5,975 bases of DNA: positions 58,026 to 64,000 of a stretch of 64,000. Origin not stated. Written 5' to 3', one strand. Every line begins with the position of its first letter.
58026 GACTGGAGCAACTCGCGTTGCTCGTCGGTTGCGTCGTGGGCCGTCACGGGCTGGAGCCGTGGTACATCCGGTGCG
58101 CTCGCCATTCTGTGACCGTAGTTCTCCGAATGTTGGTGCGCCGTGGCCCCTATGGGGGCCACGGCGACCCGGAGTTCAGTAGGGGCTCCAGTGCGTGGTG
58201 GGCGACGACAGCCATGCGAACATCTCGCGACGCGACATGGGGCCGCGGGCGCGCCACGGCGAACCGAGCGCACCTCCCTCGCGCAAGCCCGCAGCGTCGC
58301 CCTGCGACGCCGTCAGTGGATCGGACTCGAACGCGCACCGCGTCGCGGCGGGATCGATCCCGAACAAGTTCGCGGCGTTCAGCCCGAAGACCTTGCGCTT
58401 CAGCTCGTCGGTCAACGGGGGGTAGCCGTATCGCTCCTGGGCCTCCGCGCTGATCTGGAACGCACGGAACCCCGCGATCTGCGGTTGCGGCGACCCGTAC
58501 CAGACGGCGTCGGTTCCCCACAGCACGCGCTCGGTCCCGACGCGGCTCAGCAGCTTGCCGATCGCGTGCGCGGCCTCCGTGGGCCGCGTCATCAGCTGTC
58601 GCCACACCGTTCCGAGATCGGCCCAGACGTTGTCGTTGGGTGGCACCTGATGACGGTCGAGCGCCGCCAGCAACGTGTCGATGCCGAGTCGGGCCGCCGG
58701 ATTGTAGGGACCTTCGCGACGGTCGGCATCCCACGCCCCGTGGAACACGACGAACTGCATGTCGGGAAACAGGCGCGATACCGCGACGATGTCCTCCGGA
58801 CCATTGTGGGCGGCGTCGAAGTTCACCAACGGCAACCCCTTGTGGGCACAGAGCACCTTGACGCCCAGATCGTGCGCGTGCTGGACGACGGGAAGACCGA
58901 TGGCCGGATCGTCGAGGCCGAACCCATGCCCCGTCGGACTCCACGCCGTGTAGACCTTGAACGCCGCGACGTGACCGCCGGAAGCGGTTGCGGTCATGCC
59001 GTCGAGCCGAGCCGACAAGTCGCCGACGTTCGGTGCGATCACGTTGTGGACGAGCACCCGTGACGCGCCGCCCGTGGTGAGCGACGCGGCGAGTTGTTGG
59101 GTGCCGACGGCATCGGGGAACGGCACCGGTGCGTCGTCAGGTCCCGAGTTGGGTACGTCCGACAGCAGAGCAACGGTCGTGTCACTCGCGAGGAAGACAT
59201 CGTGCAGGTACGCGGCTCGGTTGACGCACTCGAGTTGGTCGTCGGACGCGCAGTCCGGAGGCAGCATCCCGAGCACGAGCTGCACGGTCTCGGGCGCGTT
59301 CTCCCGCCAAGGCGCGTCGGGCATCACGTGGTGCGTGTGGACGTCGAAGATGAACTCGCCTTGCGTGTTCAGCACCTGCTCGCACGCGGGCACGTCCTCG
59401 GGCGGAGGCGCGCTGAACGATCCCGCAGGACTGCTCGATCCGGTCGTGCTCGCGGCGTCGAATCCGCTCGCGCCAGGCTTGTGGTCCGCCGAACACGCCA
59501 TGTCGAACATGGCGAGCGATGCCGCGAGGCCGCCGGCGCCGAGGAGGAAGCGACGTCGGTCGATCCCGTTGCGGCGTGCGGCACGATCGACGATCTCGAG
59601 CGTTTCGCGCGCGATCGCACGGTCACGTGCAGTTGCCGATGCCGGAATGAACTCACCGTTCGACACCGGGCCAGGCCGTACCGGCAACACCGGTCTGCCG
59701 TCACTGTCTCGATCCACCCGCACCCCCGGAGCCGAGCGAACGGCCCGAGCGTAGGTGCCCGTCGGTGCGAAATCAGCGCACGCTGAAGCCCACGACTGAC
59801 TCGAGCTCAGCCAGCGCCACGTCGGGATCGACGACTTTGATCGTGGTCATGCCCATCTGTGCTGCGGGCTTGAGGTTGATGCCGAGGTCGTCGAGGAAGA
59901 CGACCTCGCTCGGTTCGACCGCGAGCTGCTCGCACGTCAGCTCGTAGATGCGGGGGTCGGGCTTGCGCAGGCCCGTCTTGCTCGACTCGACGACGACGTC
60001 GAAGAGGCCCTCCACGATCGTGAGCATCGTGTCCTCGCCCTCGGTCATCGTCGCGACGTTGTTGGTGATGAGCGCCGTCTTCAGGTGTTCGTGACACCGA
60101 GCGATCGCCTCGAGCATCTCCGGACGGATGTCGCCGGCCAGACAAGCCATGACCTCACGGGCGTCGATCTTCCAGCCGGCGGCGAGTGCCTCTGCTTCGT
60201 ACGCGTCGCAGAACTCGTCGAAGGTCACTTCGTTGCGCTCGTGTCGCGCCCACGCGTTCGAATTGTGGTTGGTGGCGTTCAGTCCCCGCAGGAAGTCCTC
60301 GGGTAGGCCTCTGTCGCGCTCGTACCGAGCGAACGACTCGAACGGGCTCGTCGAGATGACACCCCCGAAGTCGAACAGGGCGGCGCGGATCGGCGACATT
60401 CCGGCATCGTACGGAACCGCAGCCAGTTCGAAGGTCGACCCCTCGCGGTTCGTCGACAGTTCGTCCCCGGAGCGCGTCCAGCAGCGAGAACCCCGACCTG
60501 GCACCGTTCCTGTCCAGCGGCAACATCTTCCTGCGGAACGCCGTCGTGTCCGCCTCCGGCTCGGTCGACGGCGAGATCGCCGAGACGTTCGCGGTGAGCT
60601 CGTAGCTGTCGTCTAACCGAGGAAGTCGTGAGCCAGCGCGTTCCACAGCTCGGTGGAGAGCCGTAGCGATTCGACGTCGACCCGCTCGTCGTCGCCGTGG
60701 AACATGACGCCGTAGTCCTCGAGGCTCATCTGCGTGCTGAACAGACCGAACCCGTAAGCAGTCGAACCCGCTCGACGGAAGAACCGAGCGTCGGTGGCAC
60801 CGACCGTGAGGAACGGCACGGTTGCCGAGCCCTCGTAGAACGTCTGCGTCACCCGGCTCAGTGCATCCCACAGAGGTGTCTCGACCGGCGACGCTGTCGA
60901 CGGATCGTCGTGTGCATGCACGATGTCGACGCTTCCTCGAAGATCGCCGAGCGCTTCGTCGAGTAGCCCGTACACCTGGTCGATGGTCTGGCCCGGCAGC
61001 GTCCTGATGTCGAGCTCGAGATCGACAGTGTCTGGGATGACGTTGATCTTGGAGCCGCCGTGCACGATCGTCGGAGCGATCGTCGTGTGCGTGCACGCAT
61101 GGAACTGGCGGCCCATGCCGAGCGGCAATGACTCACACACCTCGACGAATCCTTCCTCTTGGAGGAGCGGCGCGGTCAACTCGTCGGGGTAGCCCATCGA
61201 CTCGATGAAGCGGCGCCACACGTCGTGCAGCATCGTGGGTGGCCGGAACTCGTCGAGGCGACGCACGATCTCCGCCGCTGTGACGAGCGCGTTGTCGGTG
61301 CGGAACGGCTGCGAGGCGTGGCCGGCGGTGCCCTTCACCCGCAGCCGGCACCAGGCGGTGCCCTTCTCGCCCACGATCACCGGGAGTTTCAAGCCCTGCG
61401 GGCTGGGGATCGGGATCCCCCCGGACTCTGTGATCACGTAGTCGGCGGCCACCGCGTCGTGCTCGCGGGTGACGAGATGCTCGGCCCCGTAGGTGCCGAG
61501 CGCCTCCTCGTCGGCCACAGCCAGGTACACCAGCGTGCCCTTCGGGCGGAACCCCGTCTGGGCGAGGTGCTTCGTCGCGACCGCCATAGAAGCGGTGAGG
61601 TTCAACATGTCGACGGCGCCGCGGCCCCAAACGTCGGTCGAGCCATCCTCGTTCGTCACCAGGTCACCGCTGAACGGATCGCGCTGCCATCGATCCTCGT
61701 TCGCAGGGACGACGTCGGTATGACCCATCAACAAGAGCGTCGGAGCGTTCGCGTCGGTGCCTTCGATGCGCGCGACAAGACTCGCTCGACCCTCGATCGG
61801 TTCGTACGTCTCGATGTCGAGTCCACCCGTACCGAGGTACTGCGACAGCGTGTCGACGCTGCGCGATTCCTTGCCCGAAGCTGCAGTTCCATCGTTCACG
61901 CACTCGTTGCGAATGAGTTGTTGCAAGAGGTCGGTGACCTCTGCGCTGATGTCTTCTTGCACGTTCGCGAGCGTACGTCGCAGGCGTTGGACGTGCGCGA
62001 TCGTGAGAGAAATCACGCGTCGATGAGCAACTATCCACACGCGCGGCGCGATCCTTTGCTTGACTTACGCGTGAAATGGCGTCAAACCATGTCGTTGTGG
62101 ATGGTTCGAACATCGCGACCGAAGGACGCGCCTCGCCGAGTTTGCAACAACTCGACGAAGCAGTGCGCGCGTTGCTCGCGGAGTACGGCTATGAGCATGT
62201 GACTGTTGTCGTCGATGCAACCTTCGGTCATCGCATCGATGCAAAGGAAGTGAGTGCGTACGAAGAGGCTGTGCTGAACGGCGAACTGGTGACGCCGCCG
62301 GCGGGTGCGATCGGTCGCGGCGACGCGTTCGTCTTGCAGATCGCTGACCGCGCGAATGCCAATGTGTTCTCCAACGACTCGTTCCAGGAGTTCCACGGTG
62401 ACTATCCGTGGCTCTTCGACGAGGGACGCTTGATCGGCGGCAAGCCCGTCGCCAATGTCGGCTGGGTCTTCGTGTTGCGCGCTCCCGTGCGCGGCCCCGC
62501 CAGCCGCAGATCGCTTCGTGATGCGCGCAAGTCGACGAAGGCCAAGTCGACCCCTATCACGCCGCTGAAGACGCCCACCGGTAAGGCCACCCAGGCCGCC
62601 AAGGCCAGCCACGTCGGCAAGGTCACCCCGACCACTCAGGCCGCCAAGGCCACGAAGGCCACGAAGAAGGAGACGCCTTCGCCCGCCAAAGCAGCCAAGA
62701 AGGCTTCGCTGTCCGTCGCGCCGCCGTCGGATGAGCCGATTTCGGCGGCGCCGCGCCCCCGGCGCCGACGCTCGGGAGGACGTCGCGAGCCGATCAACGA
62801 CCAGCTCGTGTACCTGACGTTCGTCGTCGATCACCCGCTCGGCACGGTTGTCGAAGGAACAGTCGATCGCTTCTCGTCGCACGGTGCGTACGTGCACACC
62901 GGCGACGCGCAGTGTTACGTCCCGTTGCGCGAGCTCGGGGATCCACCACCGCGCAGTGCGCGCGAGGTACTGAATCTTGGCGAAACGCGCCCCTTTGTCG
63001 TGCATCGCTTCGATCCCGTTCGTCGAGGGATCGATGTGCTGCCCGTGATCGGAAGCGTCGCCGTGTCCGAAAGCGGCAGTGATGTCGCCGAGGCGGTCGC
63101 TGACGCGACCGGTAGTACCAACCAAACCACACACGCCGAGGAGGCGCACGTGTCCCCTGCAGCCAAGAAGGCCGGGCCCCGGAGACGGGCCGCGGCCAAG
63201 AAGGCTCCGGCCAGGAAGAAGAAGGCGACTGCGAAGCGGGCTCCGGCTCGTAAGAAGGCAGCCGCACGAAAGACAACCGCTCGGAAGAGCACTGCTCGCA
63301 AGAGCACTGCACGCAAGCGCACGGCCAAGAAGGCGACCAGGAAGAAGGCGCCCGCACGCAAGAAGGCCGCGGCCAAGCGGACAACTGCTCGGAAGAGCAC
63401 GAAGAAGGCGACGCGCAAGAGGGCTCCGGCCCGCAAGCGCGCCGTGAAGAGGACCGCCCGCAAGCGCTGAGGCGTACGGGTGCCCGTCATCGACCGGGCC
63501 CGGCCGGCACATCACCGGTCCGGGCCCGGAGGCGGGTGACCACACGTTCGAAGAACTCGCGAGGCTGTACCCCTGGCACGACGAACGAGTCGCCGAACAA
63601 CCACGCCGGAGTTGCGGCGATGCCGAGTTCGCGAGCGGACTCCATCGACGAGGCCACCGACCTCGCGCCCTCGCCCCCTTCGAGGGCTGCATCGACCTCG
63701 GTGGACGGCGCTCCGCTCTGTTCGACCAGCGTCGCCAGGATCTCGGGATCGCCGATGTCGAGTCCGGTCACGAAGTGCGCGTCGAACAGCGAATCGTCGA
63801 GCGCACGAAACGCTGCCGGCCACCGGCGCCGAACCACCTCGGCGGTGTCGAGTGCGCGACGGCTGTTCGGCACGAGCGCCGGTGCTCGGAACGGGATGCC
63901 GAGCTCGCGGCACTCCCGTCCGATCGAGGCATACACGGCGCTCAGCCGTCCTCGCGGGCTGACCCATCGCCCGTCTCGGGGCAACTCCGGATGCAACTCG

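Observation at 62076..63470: NYN/PIN-like RNase fused to an S1-like domain and a histone-H1-like polycationic tail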

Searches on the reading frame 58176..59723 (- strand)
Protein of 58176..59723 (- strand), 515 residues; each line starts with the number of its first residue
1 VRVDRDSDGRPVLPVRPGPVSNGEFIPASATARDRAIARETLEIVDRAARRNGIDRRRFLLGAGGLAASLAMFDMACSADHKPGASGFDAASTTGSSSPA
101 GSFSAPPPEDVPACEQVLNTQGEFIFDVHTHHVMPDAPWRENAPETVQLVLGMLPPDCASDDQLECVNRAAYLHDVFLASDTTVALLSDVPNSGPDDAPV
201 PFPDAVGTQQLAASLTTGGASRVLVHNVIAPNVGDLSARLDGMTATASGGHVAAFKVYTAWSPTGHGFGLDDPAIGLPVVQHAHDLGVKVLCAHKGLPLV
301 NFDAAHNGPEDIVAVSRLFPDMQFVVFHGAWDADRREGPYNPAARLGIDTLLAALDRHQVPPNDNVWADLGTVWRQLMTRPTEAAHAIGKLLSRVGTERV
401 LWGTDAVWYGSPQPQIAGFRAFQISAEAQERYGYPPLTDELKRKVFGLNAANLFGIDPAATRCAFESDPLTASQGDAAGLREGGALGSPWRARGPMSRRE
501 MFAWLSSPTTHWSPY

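Call 31: search_protein_families(library=pfam, proteins=[window:58176-59723:-], max_evalue=0.00001)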
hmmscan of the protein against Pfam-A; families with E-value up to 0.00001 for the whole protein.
window:58176-59723:- (515 aa): 1 family
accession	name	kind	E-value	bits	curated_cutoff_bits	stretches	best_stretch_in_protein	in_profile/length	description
PF04909.20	Amidohydro_2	-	1.4e-13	51.7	26.4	1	251-456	106-289/289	Amidohydrolase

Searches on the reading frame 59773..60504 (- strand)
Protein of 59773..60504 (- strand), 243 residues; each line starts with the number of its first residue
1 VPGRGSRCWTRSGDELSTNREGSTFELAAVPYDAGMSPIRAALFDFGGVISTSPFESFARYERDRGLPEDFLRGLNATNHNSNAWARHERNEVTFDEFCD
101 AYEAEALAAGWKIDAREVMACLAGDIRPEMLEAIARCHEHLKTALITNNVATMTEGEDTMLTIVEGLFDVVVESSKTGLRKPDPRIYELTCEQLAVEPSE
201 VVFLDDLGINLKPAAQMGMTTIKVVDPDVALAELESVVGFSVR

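Call 31: search_protein_families(library=pfam, proteins=[window:59773-60504:-], max_evalue=0.00001)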
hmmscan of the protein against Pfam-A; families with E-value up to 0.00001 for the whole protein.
window:59773-60504:- (243 aa): 2 families
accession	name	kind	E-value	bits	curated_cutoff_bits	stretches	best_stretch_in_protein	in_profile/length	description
PF00702.32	Hydrolase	-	5.1e-14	53.5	26.4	1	39-218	1-191/191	haloacid dehalogenase-like hydrolase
PF13419.12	HAD_2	-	1.4e-10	42.1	23.8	1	129-224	83-178/178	Haloacid dehalogenase-like hydrolase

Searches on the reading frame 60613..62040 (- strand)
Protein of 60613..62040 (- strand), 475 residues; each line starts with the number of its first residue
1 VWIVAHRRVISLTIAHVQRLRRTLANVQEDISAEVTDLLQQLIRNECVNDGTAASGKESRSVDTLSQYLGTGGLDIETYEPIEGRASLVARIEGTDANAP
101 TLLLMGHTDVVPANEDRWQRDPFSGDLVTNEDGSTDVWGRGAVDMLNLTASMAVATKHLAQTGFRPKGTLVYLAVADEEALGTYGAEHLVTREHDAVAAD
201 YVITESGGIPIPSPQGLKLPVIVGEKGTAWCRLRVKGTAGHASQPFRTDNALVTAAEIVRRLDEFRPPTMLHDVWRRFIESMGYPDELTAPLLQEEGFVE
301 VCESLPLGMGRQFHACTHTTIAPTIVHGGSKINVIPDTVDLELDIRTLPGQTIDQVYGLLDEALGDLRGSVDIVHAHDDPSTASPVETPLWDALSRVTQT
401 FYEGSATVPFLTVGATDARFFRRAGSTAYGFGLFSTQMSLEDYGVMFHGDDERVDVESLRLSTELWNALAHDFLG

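Call 31: search_protein_families(library=pfam, proteins=[window:60613-62040:-], max_evalue=0.00001)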
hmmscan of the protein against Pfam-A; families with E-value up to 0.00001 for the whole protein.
window:60613-62040:- (475 aa): 3 families
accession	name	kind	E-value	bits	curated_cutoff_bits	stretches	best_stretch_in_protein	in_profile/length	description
PF01546.33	Peptidase_M20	-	5.4e-27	95.5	24.6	1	103-470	1-204/206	Peptidase family M20/M25/M40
PF07687.19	M20_dimer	-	3.4e-20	72.4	21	1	223-365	1-100/107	Peptidase dimerisation domain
PF04389.22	Peptidase_M28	-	3.4e-09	37.2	21.3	1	88-196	2-83/193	Peptidase family M28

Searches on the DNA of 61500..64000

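Call 45: search_rna_families(source=window, start=61500, end=64000, threshold=evalue, max_evalue=1)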
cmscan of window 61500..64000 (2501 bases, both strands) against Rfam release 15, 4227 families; matches with E-value up to 1: 1.
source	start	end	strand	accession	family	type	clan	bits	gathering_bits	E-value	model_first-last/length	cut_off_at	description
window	63810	63904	+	RF00987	mir-589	Gene; miRNA;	-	23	54.8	0.39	1-96/96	no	mir-589 microRNA precursor family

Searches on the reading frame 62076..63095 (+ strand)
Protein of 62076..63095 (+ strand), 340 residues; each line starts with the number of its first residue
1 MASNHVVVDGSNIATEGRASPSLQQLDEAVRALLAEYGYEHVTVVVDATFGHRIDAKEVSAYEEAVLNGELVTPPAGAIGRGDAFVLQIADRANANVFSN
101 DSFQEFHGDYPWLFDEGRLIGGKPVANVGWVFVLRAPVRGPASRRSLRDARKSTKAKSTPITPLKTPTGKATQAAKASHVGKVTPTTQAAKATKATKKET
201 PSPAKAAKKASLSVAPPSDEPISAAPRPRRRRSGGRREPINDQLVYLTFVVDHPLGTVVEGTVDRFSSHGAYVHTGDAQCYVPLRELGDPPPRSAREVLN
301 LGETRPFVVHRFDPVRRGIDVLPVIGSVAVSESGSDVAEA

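Call 15: search_protein_representatives(protein=window:62076-63095:+)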
Query: 340 residues. Proteins with E-value up to 0.001 (for the whole library): 1138; up to 1e-10: 792; up to 1e-30: 345. The best 150 are listed.
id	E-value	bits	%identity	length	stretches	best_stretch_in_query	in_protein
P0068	3.2e-124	431.1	73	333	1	1-307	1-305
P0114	6.8e-107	374.1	64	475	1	1-321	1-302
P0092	8.3e-105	367.3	61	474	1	3-339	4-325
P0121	8.8e-103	360.6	60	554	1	3-331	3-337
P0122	2.6e-102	359.1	55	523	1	3-323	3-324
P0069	9.2e-100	350.7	64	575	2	2-239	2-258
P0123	3.9e-98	345.4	60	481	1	1-321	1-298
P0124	1.0e-97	344.0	56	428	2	1-207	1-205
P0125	9.0e-97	340.9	55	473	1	2-330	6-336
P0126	1.7e-96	340.0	59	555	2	3-178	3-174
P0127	2.3e-96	339.6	54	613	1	1-330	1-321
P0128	2.6e-96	339.4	55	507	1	2-329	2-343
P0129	4.4e-96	338.6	53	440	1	2-325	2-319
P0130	7.3e-96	337.9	55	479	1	2-327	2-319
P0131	5.0e-95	335.2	53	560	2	2-221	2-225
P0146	5.4e-91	321.9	57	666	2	1-159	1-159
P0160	2.4e-88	313.2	55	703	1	2-321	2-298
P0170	7.1e-87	308.4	53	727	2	3-174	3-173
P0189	5.2e-84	298.9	50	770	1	4-329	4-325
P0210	8.2e-82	291.7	47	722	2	3-176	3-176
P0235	3.8e-79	283.0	45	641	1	3-329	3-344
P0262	2.3e-75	270.5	47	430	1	3-324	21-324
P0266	6.0e-75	269.2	50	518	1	4-322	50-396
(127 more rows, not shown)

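Call 43: search_dna_similar(query=window:62076-63095:+, collection=phages, mode=protein, max_evalue=0.001, max_rows=10)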
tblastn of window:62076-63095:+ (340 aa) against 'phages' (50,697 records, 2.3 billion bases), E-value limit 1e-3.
No match.

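Call 44: search_dna_similar(query=window:62076-63095:+, collection=plasmids, mode=protein, max_evalue=0.001, max_rows=15)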
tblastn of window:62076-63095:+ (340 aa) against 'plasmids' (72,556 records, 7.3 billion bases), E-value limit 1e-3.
No match.

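Call 58: list_cluster_members(proteins=[P0121, P0127, P0146, P0160, P0170, P0189, P0210, P0235, P0262, P0266])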
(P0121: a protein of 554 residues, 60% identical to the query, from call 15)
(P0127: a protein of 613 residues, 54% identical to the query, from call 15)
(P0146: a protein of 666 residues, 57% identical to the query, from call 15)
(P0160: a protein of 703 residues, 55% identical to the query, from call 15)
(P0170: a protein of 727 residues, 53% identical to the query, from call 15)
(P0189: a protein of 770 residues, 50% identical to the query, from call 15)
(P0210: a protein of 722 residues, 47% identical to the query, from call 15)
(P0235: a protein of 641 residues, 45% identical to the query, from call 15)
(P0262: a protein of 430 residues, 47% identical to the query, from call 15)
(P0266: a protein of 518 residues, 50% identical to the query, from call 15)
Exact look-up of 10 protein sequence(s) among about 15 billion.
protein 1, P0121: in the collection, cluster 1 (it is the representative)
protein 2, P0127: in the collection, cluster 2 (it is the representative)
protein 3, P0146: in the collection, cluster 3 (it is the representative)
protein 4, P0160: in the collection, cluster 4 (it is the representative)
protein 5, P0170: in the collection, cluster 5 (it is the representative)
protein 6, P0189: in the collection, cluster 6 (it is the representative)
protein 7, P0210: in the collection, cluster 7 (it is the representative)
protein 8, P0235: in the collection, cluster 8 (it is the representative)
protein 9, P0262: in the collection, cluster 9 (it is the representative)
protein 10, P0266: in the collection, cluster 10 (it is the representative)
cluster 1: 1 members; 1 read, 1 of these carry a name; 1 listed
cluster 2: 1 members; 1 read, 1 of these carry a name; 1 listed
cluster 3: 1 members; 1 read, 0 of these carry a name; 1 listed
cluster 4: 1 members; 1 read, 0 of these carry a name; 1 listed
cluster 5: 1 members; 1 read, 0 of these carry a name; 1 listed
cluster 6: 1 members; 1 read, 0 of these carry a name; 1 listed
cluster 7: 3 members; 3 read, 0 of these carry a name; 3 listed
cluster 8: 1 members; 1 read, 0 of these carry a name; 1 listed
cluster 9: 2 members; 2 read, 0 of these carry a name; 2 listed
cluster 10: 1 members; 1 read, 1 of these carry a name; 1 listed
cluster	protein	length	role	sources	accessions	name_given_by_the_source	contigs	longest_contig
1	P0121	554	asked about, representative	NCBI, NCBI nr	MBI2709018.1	MAG: S1 RNA-binding domain-containing protein [Actinobacteria bacterium] | S1 RNA-binding domain-containing protein [Actinomycetota bacterium]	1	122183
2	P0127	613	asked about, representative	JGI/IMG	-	Zc3h12a-like Ribonuclease NYN domain/S1 RNA binding domain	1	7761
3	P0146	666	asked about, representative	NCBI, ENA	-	-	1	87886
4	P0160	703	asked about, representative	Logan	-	-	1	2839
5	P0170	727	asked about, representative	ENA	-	-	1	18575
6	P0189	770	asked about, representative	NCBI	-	-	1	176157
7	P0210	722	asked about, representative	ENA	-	-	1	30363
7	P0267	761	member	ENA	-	-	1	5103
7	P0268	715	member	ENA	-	-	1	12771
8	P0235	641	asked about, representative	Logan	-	-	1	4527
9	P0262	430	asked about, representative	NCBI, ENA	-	-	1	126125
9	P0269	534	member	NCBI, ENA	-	-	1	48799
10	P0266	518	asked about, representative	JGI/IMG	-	hypothetical protein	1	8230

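Call 60: search_protein_families(library=pfam, proteins=[P0189, P0170, P0210, P0160, P0146, P0262], max_evalue=0.001)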
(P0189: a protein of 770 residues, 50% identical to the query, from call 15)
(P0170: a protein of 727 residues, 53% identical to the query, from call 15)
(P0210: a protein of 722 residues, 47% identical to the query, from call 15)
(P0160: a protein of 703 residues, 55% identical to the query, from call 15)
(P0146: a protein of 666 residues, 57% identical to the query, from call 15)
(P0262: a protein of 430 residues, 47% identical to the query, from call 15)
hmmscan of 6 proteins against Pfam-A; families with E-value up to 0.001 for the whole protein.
P0189 (770 aa): 2 families
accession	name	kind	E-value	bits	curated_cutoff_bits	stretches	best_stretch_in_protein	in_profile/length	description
PF11977.14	RNase_Zc3h12a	-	1.2e-06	28.7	23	1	5-108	4-115/154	Zc3h12a-like Ribonuclease NYN domain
PF00575.29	S1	-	0.00055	20.7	22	0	249-320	1-73/74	S1 RNA binding domain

P0170 (727 aa): 2 families
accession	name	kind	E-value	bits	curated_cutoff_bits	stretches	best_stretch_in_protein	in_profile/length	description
PF11977.14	RNase_Zc3h12a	-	3e-09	37.2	23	1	4-111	3-118/154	Zc3h12a-like Ribonuclease NYN domain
PF00575.29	S1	-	8.4e-07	29.7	22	1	230-298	3-72/74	S1 RNA binding domain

P0210 (722 aa): 1 family
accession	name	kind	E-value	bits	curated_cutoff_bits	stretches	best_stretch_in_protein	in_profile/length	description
PF11977.14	RNase_Zc3h12a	-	1.4e-08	35.1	23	1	5-108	4-115/154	Zc3h12a-like Ribonuclease NYN domain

P0160 (703 aa): 2 families
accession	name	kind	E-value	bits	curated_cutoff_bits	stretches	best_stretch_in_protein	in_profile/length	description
PF11977.14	RNase_Zc3h12a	-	2.7e-09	37.4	23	1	3-112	2-120/154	Zc3h12a-like Ribonuclease NYN domain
PF00575.29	S1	-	4.8e-05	24.1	22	1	229-299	1-72/74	S1 RNA binding domain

P0146 (666 aa): 2 families
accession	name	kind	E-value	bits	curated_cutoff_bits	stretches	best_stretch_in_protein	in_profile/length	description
PF11977.14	RNase_Zc3h12a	-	8.2e-08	32.6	23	1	3-108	2-115/154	Zc3h12a-like Ribonuclease NYN domain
PF00575.29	S1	-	4.7e-05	24.1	22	1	228-296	3-72/74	S1 RNA binding domain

P0262 (430 aa): 3 families
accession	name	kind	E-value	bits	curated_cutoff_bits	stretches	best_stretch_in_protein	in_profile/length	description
PF11977.14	RNase_Zc3h12a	-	1.7e-10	41.3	23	1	22-138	3-129/154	Zc3h12a-like Ribonuclease NYN domain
PF07382.16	HC2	-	9.4e-06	26.3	40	1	350-428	80-161/194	Histone H1-like nucleoprotein HC2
PF00575.29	S1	-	3.5e-05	24.6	22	1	254-322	3-72/74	S1 RNA binding domain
